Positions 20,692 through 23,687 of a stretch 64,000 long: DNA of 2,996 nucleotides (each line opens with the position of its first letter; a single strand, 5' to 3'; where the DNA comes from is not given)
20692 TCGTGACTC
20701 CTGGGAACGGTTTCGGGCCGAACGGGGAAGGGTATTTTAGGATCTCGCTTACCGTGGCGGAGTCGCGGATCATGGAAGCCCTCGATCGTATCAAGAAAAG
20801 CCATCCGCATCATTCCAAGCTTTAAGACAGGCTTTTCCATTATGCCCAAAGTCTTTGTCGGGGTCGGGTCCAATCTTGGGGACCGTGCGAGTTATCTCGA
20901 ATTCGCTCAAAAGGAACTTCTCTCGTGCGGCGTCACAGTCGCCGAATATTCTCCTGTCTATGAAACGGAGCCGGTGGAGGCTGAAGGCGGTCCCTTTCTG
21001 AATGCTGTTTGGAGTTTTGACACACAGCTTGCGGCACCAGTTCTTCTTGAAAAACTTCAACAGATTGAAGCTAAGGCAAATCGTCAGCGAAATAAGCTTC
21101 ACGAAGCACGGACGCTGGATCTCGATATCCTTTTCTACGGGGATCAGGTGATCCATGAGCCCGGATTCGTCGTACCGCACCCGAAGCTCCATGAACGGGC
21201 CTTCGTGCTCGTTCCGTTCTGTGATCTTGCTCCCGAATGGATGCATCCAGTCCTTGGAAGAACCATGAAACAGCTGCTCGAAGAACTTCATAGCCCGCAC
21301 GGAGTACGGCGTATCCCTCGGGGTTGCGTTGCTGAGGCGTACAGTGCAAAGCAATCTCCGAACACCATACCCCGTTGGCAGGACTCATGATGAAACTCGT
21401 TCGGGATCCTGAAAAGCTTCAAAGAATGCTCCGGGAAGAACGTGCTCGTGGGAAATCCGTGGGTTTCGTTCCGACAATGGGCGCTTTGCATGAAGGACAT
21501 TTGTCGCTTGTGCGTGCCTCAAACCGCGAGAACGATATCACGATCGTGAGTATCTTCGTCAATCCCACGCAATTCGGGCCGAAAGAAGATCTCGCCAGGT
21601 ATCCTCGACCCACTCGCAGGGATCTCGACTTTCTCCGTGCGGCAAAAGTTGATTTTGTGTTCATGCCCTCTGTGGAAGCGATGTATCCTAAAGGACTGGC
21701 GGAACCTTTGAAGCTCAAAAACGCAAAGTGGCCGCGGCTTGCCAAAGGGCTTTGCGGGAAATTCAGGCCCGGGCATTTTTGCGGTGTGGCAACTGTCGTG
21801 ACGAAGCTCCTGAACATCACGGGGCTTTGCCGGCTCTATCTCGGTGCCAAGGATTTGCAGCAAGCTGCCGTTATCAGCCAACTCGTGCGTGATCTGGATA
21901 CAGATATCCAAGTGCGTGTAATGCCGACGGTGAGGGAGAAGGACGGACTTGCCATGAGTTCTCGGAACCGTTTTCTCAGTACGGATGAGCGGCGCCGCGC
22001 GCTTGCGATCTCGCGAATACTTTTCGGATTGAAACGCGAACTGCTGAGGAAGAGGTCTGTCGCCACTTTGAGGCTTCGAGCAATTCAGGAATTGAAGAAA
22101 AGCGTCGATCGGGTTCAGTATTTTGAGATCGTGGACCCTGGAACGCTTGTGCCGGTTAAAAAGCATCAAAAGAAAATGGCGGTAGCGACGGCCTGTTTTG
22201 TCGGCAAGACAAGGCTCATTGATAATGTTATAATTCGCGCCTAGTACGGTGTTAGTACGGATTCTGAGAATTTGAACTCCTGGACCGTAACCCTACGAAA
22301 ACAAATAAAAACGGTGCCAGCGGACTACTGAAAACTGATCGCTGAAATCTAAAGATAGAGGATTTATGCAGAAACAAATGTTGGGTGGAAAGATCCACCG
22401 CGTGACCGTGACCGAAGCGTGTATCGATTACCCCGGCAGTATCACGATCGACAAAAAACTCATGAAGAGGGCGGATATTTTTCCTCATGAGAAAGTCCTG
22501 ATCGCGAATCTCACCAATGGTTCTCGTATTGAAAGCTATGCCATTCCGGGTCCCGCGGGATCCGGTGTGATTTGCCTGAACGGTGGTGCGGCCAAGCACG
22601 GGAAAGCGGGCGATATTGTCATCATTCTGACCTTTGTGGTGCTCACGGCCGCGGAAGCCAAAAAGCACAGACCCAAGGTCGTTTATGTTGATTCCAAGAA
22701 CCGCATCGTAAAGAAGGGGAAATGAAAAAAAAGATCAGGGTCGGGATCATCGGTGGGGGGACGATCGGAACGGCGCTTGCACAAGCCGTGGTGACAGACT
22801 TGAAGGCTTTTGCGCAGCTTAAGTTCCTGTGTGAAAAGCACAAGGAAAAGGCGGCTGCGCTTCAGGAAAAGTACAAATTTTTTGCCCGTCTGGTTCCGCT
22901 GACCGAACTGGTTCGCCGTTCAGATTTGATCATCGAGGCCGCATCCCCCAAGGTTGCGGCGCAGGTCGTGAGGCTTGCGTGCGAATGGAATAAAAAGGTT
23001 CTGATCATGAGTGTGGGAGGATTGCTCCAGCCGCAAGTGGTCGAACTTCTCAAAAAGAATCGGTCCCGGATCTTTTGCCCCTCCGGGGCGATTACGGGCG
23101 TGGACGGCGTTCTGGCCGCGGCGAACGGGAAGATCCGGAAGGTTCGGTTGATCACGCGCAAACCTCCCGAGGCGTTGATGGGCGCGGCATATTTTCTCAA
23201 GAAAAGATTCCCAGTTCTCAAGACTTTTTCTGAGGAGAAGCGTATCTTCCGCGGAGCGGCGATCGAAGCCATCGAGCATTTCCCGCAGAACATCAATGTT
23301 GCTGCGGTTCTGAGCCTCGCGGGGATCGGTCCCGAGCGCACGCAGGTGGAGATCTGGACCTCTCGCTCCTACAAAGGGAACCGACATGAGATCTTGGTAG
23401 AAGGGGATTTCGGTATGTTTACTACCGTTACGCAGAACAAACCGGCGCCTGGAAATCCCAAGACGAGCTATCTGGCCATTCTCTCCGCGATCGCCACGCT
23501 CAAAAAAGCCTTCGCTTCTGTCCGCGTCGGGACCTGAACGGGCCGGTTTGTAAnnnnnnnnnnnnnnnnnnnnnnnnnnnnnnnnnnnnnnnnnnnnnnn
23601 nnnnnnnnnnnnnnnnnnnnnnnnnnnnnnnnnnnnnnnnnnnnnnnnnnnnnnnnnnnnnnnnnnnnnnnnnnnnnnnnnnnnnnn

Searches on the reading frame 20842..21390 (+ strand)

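Call 95: search_protein_families(library=pfam, proteins=[window:20842-21390:+], max_evalue=0.000001)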
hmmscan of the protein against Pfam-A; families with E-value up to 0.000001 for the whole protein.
window:20842-21390:+ (182 aa): 1 family
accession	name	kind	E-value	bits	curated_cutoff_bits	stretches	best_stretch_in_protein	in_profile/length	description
PF01288.25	HPPK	-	3.9e-34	117.9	25.7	1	5-131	1-116/116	7,8-dihydro-6-hydroxymethylpterin-pyrophosphokinase (HPPK)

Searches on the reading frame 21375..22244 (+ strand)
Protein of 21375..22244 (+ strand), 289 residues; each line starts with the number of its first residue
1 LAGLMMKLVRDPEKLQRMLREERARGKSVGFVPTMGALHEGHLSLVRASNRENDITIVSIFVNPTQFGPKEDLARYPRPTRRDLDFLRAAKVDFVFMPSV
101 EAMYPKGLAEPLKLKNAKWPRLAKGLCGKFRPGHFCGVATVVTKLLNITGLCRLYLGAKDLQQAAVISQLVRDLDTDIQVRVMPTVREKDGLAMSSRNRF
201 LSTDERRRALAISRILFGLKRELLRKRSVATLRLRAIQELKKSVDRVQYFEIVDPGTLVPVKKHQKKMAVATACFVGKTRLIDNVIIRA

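Call 94: search_protein_families(library=pfam, proteins=[window:21375-22244:+], max_evalue=0.000001)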
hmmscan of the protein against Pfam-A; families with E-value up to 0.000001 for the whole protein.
window:21375-22244:+ (289 aa): 1 family
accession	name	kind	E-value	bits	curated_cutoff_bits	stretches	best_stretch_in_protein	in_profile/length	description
PF02569.21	Pantoate_ligase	-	2.9e-97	325.5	20.7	1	8-286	2-268/268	Pantoate-beta-alanine ligase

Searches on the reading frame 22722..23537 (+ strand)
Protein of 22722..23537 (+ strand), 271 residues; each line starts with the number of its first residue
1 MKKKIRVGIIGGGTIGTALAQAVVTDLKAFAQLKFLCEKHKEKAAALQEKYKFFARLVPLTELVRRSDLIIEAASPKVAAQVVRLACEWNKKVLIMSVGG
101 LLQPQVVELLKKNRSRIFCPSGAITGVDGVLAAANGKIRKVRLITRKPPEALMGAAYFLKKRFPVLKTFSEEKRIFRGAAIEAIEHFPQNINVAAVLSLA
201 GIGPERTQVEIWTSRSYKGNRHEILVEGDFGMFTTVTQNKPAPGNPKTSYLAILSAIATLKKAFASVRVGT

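Call 94: search_protein_families(library=pfam, proteins=[window:22722-23537:+], max_evalue=0.000001)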
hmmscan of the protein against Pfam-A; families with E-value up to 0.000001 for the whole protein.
window:22722-23537:+ (271 aa): 3 families
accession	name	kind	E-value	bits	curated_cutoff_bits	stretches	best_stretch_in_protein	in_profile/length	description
PF01958.23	Asp_DH_C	-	2.8e-30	104.8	27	1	170-257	2-89/89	Aspartate dehydrogenase, C-terminal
PF03447.22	NAD_binding_3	-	2e-09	38.6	24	1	11-118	1-114/116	Homoserine dehydrogenase, NAD binding domain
PF03807.23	F420_oxidored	-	2.4e-09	38.1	21.6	1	6-95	1-89/94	NADP oxidoreductase coenzyme F420-dependent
